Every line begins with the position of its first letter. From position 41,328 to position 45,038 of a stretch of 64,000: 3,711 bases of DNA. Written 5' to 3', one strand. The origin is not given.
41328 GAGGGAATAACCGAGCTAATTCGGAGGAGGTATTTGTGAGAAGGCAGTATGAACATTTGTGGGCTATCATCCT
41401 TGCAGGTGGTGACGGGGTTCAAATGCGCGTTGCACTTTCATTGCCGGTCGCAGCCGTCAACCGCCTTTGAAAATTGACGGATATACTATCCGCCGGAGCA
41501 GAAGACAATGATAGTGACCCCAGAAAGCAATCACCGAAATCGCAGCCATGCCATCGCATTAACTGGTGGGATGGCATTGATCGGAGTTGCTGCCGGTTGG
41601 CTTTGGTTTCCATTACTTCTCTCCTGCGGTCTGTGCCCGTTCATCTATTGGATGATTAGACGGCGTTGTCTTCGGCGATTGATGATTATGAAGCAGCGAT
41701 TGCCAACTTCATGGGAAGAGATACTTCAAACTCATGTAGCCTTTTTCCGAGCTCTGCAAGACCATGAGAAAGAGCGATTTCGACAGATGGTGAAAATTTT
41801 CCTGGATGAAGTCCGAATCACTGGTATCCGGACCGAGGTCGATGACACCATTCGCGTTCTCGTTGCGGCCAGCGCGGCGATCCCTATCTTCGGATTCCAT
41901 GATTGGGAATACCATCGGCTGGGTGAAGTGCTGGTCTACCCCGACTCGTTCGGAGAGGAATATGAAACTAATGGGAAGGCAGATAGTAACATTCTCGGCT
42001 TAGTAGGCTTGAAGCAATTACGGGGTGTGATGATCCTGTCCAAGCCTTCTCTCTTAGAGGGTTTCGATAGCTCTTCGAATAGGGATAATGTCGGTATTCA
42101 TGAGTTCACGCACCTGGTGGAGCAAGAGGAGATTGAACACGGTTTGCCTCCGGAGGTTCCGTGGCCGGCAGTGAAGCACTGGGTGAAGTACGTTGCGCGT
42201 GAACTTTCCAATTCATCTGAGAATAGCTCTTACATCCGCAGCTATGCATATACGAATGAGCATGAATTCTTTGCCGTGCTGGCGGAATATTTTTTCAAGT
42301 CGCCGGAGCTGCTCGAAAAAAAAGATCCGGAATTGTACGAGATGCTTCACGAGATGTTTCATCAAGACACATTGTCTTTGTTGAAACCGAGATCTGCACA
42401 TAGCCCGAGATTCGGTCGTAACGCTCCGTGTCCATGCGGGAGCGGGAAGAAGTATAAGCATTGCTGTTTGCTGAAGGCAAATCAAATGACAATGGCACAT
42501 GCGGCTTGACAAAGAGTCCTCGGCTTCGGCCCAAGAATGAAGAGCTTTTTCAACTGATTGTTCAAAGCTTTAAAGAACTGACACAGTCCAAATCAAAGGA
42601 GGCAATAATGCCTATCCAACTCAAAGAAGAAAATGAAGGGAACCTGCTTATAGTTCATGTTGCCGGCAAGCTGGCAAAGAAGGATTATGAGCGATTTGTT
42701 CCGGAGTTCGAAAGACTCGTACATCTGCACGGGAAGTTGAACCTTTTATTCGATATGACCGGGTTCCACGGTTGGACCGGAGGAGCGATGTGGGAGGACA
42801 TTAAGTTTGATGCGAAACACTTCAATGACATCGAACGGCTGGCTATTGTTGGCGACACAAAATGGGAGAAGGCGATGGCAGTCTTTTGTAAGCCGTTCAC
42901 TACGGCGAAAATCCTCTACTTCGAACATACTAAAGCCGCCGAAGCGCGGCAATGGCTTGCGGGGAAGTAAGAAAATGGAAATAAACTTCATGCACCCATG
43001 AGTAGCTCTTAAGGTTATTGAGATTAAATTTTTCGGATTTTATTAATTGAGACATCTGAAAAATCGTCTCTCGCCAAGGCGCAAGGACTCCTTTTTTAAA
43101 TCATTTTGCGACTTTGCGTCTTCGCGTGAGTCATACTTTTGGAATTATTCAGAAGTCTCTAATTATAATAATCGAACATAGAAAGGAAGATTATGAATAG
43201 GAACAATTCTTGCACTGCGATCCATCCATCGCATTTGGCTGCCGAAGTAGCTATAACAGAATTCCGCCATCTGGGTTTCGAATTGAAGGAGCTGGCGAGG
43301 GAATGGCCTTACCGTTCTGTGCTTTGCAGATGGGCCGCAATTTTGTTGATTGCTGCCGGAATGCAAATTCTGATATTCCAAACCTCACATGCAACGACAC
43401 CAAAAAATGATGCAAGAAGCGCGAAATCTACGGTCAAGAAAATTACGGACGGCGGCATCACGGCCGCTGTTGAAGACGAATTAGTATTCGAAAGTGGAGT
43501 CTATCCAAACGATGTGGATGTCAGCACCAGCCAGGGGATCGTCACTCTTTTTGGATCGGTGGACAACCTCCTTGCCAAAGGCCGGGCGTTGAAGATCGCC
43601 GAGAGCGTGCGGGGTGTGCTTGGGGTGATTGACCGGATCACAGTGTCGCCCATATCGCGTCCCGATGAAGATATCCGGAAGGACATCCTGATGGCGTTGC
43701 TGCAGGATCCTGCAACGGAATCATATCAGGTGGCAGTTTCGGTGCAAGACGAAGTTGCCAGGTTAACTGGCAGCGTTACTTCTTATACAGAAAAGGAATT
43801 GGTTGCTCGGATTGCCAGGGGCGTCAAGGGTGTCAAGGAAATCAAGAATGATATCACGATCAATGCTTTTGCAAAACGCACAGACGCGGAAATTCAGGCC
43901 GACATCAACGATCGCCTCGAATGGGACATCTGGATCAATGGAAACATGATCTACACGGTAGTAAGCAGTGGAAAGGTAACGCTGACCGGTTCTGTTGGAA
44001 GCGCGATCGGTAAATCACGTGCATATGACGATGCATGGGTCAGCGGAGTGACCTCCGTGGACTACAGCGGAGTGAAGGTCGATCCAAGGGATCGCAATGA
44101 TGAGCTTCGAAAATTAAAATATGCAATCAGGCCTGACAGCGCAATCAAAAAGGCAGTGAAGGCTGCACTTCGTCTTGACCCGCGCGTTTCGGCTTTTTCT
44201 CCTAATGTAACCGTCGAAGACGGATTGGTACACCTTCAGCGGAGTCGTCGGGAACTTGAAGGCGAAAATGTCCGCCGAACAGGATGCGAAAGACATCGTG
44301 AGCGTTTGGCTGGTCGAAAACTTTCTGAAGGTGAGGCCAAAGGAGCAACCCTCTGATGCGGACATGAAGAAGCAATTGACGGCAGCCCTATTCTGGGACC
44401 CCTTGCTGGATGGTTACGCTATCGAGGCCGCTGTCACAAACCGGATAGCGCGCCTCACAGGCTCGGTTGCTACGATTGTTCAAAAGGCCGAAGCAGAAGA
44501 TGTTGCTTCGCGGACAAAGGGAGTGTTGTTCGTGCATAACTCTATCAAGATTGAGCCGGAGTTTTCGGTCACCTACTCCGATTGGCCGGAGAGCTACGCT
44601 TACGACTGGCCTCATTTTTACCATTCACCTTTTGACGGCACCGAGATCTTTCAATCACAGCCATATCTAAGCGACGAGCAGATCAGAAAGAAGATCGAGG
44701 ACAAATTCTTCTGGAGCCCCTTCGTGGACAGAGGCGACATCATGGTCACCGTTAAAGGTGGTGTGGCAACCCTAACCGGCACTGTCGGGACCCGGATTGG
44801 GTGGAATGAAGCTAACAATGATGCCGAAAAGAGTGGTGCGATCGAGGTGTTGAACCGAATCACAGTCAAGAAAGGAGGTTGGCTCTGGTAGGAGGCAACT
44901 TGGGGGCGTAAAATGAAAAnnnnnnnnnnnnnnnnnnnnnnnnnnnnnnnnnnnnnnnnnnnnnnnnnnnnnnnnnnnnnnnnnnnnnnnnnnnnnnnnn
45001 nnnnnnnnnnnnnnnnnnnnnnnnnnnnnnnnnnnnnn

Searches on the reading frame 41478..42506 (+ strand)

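Call 36: search_protein_families(library=pfam, proteins=[window:41478-42506:+], max_evalue=0.01)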
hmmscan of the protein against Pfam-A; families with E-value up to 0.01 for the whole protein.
window:41478-42506:+ (343 aa): 4 families
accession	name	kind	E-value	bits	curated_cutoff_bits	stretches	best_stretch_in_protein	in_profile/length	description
PF06167.18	Peptidase_M90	-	1.2e-58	199.1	26.2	1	66-295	6-243/243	Glucose-regulated metallo-peptidase M90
PF02810.21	SEC-C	-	2.8e-10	40.3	20.4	1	314-331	1-18/19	SEC-C motif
PF07737.17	ATLF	-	0.0033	17.6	27.4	1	202-291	110-191/193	Anthrax toxin lethal factor, N- and C-terminal domain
PF25226.1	DUF7844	-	0.005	16.8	27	1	235-296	160-223/230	Domain of unknown function (DUF7844)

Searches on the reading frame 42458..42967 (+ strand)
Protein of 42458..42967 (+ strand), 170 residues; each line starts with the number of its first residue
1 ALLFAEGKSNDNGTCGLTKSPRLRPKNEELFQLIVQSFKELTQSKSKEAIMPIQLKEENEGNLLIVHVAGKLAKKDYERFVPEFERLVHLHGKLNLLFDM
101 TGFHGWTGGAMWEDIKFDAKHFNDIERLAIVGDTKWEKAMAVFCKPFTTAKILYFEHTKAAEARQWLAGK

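Call 36: search_protein_families(library=pfam, proteins=[window:42458-42967:+], max_evalue=0.01)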
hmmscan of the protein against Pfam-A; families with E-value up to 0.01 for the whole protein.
window:42458-42967:+ (170 aa): 1 family
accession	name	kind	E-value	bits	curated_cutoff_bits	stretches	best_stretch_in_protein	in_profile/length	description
PF11964.13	SpoIIAA-like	-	2.3e-29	102.7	25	1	64-168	2-106/106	SpoIIAA-like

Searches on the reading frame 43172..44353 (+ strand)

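Call 36: search_protein_families(library=pfam, proteins=[window:43172-44353:+], max_evalue=0.01)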
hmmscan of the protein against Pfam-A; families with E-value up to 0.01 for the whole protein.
window:43172-44353:+ (394 aa): 1 family
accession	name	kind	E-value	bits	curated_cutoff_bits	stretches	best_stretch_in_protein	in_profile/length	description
PF04972.22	BON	-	2e-46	156.6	27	4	92-160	1-69/69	BON domain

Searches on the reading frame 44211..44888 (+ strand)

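Call 36: search_protein_families(library=pfam, proteins=[window:44211-44888:+], max_evalue=0.01)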
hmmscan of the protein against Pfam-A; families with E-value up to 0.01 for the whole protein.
window:44211-44888:+ (226 aa): 1 family
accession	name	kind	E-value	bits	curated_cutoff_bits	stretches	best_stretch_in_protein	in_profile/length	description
PF04972.22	BON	-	1.4e-27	96.2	27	2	48-116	1-69/69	BON domain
